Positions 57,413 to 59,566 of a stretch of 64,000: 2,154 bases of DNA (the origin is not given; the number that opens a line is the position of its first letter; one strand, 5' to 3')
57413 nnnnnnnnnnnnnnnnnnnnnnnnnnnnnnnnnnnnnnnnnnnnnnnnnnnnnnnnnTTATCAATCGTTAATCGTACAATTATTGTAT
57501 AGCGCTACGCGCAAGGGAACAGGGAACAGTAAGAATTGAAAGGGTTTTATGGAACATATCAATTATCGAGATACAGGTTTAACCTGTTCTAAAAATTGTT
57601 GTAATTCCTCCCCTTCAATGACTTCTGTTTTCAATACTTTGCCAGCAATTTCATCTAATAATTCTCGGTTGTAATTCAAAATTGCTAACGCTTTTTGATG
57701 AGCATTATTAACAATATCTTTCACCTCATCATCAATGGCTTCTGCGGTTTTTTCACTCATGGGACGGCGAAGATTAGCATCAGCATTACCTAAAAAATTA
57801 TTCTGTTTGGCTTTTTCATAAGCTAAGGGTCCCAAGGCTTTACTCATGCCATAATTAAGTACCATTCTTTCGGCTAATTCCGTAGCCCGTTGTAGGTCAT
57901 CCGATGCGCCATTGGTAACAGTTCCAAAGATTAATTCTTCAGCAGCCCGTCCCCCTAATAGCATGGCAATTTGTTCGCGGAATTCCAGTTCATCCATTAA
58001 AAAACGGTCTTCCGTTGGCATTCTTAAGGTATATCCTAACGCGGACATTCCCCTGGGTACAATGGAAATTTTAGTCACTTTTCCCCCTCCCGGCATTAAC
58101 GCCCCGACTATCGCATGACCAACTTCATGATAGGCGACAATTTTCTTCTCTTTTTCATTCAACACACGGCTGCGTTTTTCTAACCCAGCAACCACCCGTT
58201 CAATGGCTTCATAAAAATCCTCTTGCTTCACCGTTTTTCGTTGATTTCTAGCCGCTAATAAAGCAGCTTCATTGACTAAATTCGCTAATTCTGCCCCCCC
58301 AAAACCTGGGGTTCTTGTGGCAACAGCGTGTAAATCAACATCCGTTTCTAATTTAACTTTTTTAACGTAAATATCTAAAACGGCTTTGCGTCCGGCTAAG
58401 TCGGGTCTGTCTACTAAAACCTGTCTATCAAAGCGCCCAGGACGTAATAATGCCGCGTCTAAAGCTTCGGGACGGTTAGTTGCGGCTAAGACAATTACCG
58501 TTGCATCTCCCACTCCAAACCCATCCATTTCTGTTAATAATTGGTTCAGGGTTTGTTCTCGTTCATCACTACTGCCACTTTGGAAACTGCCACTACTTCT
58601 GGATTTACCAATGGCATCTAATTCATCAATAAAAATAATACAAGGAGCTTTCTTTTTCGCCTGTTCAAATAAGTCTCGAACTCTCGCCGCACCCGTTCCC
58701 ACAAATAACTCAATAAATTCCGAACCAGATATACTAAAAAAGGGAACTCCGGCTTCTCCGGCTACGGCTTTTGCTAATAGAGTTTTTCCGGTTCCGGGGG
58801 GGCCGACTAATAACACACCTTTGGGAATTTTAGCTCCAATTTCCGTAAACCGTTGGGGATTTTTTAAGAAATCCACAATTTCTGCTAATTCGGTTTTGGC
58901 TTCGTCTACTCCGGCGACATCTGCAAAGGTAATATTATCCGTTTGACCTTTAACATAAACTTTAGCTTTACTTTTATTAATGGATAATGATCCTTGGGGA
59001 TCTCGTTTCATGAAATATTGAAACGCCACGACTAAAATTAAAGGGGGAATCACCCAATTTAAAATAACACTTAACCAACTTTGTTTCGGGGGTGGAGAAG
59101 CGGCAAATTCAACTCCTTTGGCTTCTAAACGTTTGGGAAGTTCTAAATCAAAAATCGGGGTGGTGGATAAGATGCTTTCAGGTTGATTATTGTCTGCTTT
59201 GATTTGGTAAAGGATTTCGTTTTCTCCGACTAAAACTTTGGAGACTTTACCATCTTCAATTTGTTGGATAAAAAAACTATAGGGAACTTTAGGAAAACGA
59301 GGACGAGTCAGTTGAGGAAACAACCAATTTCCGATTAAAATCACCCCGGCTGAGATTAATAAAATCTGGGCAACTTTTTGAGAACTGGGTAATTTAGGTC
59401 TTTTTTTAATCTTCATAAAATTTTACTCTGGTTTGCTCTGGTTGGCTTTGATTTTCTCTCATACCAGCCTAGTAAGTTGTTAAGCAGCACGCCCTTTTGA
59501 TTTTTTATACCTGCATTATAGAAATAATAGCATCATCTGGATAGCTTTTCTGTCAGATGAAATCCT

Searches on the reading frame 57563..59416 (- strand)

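Call 79: search_protein_families(library=pfam, proteins=[window:57563-59416:-], max_evalue=0.00001)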
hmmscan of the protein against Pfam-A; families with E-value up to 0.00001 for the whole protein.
window:57563-59416:- (617 aa): 5 families
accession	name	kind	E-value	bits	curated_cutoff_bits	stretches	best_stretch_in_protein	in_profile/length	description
PF01434.24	Peptidase_M41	-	2.1e-68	230.4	29.9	1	417-607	1-190/191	Peptidase family M41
PF00004.35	AAA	-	6.7e-47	159.7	21.2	1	201-336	1-130/131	ATPase family associated with various cellular activities (AAA)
PF17862.7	AAA_lid_3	-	1.1e-14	54.1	27.2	1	359-401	1-43/45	AAA+ lid domain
PF06480.20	FtsH_ext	-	7.9e-13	49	25.5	1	20-109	6-103/103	FtsH Extracellular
PF07728.20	AAA_5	-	7.4e-06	26.5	22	0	200-288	1-96/139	AAA domain (dynein-related subfamily)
